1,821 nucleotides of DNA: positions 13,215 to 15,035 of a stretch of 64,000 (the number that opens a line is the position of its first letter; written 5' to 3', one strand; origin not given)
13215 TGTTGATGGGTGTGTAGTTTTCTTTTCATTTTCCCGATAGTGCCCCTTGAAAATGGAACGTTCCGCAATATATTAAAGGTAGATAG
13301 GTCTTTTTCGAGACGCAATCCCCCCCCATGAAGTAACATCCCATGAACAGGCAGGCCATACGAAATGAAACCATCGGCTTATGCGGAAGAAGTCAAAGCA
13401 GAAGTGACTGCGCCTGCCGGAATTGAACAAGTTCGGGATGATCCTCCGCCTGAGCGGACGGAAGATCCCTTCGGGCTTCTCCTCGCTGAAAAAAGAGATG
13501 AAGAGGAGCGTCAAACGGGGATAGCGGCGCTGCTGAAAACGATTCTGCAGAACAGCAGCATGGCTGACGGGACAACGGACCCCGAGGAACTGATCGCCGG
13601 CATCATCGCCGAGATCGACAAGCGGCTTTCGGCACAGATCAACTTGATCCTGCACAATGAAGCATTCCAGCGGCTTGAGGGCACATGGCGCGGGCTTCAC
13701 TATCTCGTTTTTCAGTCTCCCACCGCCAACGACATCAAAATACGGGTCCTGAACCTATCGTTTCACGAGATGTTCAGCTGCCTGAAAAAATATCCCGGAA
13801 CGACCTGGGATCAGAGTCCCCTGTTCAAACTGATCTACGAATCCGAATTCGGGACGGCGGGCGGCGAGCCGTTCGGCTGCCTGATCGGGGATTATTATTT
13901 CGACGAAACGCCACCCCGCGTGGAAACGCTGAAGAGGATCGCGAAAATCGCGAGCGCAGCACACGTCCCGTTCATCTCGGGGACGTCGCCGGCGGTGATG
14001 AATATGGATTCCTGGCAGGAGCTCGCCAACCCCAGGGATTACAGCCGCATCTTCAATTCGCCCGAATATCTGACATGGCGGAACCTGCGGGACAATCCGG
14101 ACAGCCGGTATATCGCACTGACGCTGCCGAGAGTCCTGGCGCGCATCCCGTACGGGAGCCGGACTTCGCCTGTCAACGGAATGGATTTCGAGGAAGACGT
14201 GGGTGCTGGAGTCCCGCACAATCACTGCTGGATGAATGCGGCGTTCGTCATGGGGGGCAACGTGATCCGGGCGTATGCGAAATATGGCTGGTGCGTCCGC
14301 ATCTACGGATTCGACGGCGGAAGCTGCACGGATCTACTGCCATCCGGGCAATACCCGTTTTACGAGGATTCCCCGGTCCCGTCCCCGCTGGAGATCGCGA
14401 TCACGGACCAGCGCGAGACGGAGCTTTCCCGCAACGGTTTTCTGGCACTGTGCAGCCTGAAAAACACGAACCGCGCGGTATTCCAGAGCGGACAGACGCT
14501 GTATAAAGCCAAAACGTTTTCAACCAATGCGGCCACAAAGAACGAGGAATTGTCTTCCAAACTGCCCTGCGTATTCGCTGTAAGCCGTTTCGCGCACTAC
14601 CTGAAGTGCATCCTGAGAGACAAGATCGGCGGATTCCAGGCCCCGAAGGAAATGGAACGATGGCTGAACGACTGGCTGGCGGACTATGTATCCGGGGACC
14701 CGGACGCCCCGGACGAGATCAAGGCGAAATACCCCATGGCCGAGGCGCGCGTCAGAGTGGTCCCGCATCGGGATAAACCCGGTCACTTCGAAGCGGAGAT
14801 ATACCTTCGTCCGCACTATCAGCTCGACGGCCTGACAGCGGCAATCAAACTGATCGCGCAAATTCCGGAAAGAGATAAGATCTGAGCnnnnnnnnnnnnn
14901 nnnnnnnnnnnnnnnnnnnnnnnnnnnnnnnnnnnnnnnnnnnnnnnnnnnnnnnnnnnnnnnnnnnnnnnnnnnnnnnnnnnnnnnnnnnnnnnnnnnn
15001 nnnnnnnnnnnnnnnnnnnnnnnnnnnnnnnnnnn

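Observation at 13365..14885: Second, tssB-less tssC paralog heading the baseplate/membrane arm, with an unrelated N-terminus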

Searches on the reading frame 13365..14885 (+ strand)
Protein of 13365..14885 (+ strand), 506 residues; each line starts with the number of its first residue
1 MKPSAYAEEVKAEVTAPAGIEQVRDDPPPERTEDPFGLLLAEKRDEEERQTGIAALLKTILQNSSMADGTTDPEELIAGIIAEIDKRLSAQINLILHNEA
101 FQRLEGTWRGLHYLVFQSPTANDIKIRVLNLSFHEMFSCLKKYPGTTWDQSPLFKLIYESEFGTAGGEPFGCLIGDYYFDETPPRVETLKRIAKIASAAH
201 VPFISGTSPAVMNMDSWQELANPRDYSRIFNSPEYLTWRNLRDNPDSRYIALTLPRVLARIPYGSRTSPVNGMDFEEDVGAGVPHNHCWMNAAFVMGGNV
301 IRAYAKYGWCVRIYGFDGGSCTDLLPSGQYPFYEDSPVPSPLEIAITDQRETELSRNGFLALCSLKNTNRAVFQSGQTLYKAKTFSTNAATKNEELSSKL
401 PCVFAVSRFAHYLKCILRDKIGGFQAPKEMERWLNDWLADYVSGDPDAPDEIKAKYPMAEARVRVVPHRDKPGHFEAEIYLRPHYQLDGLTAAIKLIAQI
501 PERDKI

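Call 6: search_protein_families(library=pfam, proteins=[window:13365-14882:+], max_evalue=0.01)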
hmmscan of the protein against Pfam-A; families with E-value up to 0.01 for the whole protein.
window:13365-14882:+ (506 aa): 2 families
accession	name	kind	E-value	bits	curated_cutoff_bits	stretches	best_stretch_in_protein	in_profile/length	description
PF05943.17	VipB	-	1.5e-107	359.6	27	1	80-379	3-300/301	EvpB/VC_A0108, tail sheath N-terminal domain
PF18945.5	VipB_2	-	3.3e-39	134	27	1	390-500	2-112/112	EvpB/VC_A0108, tail sheath gpW/gp25-like domain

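Call 8: find_homologous_proteins(query=window:13365-14882:+, max_evalue=1e-30)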
Query window:13365-14882:+ (506 aa): 8000 proteins with E <= 1e-30 among 8000 candidates; the best 120 are listed.
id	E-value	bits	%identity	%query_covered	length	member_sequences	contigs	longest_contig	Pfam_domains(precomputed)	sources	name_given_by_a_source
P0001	0.0e+0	1178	100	100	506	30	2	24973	PF18945.6,PF05943.18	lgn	-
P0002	1.1e-231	788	89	76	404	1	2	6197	PF05943.18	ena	-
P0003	7.9e-212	723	67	92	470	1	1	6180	PF18945.6,PF05943.18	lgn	-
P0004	4.9e-211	720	64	99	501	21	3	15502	PF18945.6,PF05943.18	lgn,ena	-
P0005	4.8e-208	710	66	93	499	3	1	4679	PF18945.6,PF05943.18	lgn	-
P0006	8.4e-207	706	65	95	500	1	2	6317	PF18945.6,PF05943.18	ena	-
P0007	3.3e-206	704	69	85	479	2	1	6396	PF18945.6,PF05943.18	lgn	-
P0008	2.5e-205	701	64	98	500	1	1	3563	PF18945.6,PF05943.18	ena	-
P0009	3.0e-203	694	68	86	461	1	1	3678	PF18945.6,PF05943.18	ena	-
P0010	1.5e-202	692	67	86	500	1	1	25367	PF18945.6,PF05943.18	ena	-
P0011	1.5e-194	665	62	91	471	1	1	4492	PF18945.6,PF05943.18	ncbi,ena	-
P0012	1.9e-174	599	54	93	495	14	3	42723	PF18945.6,PF05943.18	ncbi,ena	-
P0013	2.4e-174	599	55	89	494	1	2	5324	PF18945.6,PF05943.18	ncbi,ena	-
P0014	2.9e-174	599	55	90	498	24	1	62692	PF18945.6,PF05943.18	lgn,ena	-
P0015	3.0e-174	599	55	89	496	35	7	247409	PF18945.6,PF05943.18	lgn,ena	-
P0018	2.0e-172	593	54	90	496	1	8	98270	PF18945.6,PF05943.18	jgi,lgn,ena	-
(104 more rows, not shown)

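Call 11: find_related_loci(query=window:13365-14882:+, collection=genome_contigs, flank=10000)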
Query window:13365-14882:+ (506 aa) in genome_contigs; peptide patterns used: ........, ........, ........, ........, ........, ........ (x = any residue, [..] = any of these).
599 stretches matched a pattern (row limit reached: there are more); 509 encode a relative of the query (tblastn E <= 1e-3); the best 80 are kept; 80 distinct loci.
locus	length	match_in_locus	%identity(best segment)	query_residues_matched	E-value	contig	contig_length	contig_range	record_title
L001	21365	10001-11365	55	50-505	5e-176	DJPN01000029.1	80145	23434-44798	MAG TPA_asm: Alphaproteobacteria bacterium UBA6411 UBA6411_contig_266, whole genome shotgun sequence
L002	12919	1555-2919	53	50-505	1e-174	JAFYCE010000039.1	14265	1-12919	MAG: Alphaproteobacteria bacterium isolate RGIG6957 Sheep_Rumen.Co__c1092414, whole genome shotgun sequence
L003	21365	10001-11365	55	50-505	8e-177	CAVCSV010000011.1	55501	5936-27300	Limosilactobacillus gorillae isolate H07622-L1_cleanbin_000006 genome assembly, contig: Spades_H07622-L1_contig_277, who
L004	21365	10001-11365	53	50-505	1e-172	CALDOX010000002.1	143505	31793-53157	MAG TPA_asm: uncultured Alphaproteobacteria bacterium isolate SRR6425755_bin.60_CONCOCT_v1.1_MAG genome assembly, contig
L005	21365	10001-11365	53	50-505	5e-171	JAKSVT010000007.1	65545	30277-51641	MAG: Alphaproteobacteria bacterium isolate Horse_feces366 MAG366_7, whole genome shotgun sequence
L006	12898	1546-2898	54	50-501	1e-170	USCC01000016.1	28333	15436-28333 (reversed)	uncultured Rhodospirillaceae bacterium isolate UMGS1574 genome assembly, contig: NODE_911_length_28333_cov_6.714124, who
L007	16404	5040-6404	51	50-505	6e-163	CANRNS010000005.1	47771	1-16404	MAG: uncultured Akkermansia sp. isolate Lapin-021__bin40 genome assembly, contig: Lapin-021__NODE_891_length_47771_cov_1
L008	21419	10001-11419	50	37-505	1e-162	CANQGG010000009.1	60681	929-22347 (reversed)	MAG: uncultured Akkermansia sp. isolate Lapin-001__bin7 genome assembly, contig: Lapin-001__NODE_704_length_60681_cov_17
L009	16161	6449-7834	51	47-505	4e-162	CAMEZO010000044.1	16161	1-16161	MAG: uncultured bacterium isolate SRR11489792_bin.85_metaWRAP_v1.3_MAG genome assembly, contig: ERZ11466811.4481, whole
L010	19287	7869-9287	49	37-505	3e-162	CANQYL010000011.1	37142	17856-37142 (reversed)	MAG: uncultured Akkermansia sp. isolate Lapin-016__bin11 genome assembly, contig: Lapin-016__NODE_929_length_37142_cov_8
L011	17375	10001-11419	50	37-505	2e-162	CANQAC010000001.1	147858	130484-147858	MAG: uncultured Akkermansia sp. isolate Lapin-001__bin87 genome assembly, contig: Lapin-001__NODE_116_length_147858_cov_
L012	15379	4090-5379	53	77-505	4e-162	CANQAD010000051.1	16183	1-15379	MAG: uncultured Akkermansia sp. isolate Lapin-002__bin47 genome assembly, contig: Lapin-002__NODE_4648_length_16183_cov_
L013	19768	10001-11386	51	47-505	2e-161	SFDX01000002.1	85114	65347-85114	MAG: Akkermansia muciniphila isolate W0P28.008 Contig74, whole genome shotgun sequence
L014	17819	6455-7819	51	50-505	5e-160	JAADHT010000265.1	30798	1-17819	MAG: Kiritimatiellota bacterium isolate M_MetaBat.202 contig-127_3277, whole genome shotgun sequence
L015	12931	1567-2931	50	50-505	1e-159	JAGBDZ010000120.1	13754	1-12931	MAG: Akkermansia sp. isolate RGIG9032 Water_deer_Rectum-4__c252086, whole genome shotgun sequence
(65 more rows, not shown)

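Call 12: find_encoding_contigs(protein=P0010, flank=10000, max_places=4)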
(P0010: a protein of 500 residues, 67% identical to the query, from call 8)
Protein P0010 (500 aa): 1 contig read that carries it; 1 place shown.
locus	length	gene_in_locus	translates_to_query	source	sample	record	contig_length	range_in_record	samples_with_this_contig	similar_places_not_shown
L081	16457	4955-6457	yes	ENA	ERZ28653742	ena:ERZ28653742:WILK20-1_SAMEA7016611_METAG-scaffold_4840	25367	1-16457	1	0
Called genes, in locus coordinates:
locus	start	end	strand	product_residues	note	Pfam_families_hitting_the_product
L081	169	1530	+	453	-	PF00589:Phage_integrase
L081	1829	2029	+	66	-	-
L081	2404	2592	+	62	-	PF05717:TnpB_IS66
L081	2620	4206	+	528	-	PF13007:LZ_Tnp_IS66 (weak), PF03050:DDE_Tnp_IS66, PF13817:DDE_Tnp_IS66_C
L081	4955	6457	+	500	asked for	PF05943:VipB, PF18945:VipB_2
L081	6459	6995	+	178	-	PF04965:GPW_gp25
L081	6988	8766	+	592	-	PF05947:T6SS_TssF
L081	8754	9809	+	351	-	PF06996:T6SS_TssG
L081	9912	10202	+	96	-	PF05488:PAAR_motif (faint)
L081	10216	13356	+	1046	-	PF05954:Phage_GPD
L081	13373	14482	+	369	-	PF22011:DUF6931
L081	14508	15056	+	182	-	-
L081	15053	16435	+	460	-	PF05936:T6SS_VasE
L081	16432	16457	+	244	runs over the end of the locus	PF09850:DotU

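Call 13: find_encoding_contigs(protein=P0004, flank=10000, max_places=4)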
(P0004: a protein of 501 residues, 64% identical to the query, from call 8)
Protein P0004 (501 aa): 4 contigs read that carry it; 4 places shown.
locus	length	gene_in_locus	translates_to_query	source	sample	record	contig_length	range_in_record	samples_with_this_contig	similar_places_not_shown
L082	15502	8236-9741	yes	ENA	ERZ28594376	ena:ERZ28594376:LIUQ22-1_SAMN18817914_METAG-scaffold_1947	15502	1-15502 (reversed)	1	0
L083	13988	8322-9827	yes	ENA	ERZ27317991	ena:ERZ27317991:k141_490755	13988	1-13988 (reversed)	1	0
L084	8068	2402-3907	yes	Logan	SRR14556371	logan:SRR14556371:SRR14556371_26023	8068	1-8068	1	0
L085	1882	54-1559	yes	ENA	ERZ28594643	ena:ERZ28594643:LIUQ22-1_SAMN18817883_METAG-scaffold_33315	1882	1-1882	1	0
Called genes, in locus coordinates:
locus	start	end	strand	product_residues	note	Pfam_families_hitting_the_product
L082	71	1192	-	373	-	-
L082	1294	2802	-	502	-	PF00999:Na_H_Exchanger, PF02080:TrkA_C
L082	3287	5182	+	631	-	PF05448:AXE1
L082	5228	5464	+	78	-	PF07971:Glyco_hydro_92 (weak)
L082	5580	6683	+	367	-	-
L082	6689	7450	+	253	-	PF03328:HpcH_HpaI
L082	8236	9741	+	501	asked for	PF05943:VipB, PF18945:VipB_2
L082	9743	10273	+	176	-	PF04965:GPW_gp25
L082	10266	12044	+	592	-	PF05947:T6SS_TssF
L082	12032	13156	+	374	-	PF06996:T6SS_TssG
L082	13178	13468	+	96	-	PF05488:PAAR_motif (weak)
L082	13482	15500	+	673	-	?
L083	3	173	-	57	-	?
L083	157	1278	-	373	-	-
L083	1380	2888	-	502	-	PF00999:Na_H_Exchanger, PF02080:TrkA_C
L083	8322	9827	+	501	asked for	PF05943:VipB, PF18945:VipB_2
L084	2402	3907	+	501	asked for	PF05943:VipB, PF18945:VipB_2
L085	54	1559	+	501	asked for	PF05943:VipB, PF18945:VipB_2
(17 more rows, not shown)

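Call 14: find_encoding_contigs(protein=P0011, flank=10000, max_places=4)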
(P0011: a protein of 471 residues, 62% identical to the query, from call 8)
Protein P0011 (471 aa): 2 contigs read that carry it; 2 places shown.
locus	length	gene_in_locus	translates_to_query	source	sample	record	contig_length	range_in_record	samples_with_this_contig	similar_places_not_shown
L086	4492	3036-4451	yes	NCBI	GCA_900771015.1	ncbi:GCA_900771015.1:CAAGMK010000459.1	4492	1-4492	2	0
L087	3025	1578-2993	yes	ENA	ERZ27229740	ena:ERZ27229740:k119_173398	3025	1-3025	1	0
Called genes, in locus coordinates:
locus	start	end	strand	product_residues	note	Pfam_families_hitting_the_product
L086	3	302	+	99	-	?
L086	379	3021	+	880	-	PF13191:AAA_16, PF23569:NBD_SMAX1 (weak), PF00004:AAA, PF17871:AAA_lid_9, PF00004:AAA, PF07724:AAA_2, PF07728:AAA_5, PF10431:ClpB_D2-small, +8 more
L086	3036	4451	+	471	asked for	PF05943:VipB, PF18945:VipB_2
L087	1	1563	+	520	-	?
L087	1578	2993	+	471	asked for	PF05943:VipB, PF18945:VipB_2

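Call 21: search_dna_similar(query=window:13365-14882:+, collection=plasmids, mode=protein, max_rows=40, rows=spread)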
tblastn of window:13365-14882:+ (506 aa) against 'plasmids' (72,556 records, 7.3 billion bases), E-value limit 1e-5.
Records with a match: 579; places in all: 701; records where one place covers at least 80% of the query: 576.
Best place of each record, by identity: <60% 579.
By first word of the organism name: Ralstonia 126; Rhizobium 94; Escherichia 75; Campylobacter 38; Cronobacter 21; Leisingera 18; Pantoea 15; Vibrio 15; Burkholderia 14; Enterobacter 13; and 56 more.
By predicted mobility (MOB-suite, as given by PLSDB): non-mobilizable 279; conjugative 164; mobilizable 136.
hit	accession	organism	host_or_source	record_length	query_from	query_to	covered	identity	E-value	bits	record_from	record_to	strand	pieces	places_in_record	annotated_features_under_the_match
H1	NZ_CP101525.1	Burkholderia arboris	mixed culture,soil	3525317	41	501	91%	49.4%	9e-146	469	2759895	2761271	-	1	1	none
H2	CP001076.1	Rhizobium etli CIAT 652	-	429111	50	505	90%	48.7%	5e-144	464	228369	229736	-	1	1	hypothetical conserved protein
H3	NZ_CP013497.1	Rhizobium sp. N621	Phaseolus vulgaris,Whole ...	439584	50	505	90%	48.7%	5e-144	464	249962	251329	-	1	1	tssC: type VI secretion system contractile sheath large subunit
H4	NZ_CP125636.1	Rhizobium leguminosarum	Phaseolus vulgaris,Pure culture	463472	50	505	90%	48.7%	2e-143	462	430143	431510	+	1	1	tssC: type VI secretion system contractile sheath large subunit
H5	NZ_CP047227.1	Moraxella osloensis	whole organism,activated sludge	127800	52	501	89%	48.6%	2e-144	465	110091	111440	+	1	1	tssC: type VI secretion system contractile sheath large subunit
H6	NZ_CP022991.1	Paraburkholderia aromaticivorans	-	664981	43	501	91%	46.4%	2e-140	453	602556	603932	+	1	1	tssC: type VI secretion system contractile sheath large subunit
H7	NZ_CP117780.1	Burkholderia sp. FERM BP-3421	soil sample,soil sample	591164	50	501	89%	45.8%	2e-141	456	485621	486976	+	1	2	tssC: type VI secretion system contractile sheath large subunit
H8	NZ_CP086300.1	Burkholderia ambifaria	cell culture,agricultural soil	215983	72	501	85%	47.5%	2e-137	445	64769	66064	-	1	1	tssC: type VI secretion system contractile sheath large subunit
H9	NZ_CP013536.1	Rhizobium phaseoli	Phaseolus vulgaris,Whole ...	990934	56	504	89%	44.3%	5e-113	375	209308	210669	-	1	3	tssC: type VI secretion system contractile sheath large subunit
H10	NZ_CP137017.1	Sinorhizobium fredii GR64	Phaseolus vulgaris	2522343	42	501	91%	43.1%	3e-120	395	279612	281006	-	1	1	record has no annotation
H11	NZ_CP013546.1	Rhizobium phaseoli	Phaseolus vulgaris,Whole ...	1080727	42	501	91%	42.7%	6e-120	394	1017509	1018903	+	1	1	record has no annotation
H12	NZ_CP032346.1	Azospirillum brasilense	soil sample,Agricultural field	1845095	38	501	92%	42.2%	6e-116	383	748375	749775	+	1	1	record has no annotation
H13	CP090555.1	Neorhizobium galegae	Galega,Cell culture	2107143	56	501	88%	43.5%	1e-91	363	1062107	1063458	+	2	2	none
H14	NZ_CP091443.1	Pseudoalteromonas sp. CF6-2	sediment,South Sea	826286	81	502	83%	45.2%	1e-121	400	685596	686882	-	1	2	tssC: type VI secretion system contractile sheath large subunit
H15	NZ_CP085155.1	Pseudosulfitobacter sp. DSM 107133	cell culture,Seawater from the North ...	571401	77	501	84%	44.5%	5e-115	380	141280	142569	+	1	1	tssC: type VI secretion system contractile sheath large subunit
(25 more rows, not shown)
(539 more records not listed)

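Call 22: get_annotated_region(hit=H9, flank=9000)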
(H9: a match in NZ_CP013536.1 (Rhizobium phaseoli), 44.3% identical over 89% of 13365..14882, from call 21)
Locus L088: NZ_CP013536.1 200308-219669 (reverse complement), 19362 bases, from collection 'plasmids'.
description: Rhizobium phaseoli strain R650 plasmid pRphaR650d, complete sequence
organism: Rhizobium phaseoli (NCBI taxid 396)
taxonomy: Bacteria; Pseudomonadota; Alphaproteobacteria; Hyphomicrobiales; Rhizobiaceae; Rhizobium; Rhizobium phaseoli
host: -; source: Phaseolus vulgaris,Whole organism,Legume rhizosphere,legume-root nodule; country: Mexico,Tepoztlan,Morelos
typing (MOB-suite, as given by PLSDB): non-mobilizable
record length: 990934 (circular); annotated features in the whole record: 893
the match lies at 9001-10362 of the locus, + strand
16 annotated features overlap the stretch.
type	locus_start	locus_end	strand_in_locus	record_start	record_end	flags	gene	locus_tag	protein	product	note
CDS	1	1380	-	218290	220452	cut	tssI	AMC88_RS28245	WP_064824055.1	type VI secretion system tip protein TssI/VgrG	GO:0033103 - protein secretion by the type VI secretion system [Evidence IEA]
CDS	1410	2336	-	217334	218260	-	-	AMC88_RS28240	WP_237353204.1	hypothetical protein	-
CDS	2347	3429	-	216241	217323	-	-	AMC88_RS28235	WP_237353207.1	hypothetical protein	-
CDS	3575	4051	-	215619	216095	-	-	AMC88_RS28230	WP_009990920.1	type VI secretion system tube protein Hcp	-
CDS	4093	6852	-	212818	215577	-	tssH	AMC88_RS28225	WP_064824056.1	type VI secretion system ATPase TssH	GO:0033103 - protein secretion by the type VI secretion system [Evidence IEA]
CDS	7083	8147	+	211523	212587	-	tssA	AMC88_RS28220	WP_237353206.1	type VI secretion system protein TssA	-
CDS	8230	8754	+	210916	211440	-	tssB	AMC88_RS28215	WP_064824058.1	type VI secretion system contractile sheath small subunit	GO:0033103 - protein secretion by the type VI secretion system [Evidence IEA]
CDS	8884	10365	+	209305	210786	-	tssC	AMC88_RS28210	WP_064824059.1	type VI secretion system contractile sheath large subunit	GO:0033103 - protein secretion by the type VI secretion system [Evidence IEA]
CDS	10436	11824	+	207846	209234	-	tssC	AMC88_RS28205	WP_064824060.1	type VI secretion system contractile sheath large subunit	GO:0033103 - protein secretion by the type VI secretion system [Evidence IEA]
CDS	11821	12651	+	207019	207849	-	-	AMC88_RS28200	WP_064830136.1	type VI secretion system accessory protein TagJ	-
CDS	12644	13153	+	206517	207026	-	tssE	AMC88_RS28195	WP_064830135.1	type VI secretion system baseplate subunit TssE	GO:0033103 - protein secretion by the type VI secretion system [Evidence IEA]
CDS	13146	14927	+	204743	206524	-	tssF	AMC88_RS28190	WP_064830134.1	type VI secretion system baseplate subunit TssF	GO:0033103 - protein secretion by the type VI secretion system [Evidence IEA]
CDS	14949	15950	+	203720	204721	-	tssG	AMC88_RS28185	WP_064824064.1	type VI secretion system baseplate subunit TssG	GO:0033103 - protein secretion by the type VI secretion system [Evidence IEA]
CDS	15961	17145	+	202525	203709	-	-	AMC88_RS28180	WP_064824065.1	FHA domain-containing protein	-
CDS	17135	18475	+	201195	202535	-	tssK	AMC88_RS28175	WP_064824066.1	type VI secretion system baseplate subunit TssK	GO:0033103 - protein secretion by the type VI secretion system [Evidence IEA]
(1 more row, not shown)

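Call 30: find_encoding_contigs(protein=P0002, flank=10000, max_places=3)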
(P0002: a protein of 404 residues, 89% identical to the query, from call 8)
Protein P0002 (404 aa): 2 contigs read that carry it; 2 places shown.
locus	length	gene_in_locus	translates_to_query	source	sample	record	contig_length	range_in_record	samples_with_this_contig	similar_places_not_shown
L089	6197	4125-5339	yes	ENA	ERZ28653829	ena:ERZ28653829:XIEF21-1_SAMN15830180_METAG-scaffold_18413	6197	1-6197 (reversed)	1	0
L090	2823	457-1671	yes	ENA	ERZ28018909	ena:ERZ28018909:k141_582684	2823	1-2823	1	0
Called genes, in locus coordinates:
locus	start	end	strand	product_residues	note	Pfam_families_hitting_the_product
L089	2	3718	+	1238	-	?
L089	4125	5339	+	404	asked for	PF05943:VipB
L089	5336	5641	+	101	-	PF18945:VipB_2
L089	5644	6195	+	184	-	?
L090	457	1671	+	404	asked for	PF05943:VipB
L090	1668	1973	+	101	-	PF18945:VipB_2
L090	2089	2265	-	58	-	-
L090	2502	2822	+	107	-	?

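Call 31: find_encoding_contigs(protein=P0003, flank=10000, max_places=3)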
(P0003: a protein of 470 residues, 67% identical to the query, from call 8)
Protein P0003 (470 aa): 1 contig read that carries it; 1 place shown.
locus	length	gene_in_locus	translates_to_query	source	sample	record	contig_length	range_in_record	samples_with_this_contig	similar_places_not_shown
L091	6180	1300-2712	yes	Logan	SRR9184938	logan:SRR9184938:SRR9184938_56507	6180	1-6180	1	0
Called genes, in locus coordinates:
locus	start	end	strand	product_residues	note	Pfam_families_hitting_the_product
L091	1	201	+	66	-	?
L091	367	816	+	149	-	PF08238:Sel1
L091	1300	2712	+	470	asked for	PF05943:VipB, PF18945:VipB_2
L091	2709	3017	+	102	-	-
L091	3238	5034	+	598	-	PF05947:T6SS_TssF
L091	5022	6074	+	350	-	PF06996:T6SS_TssG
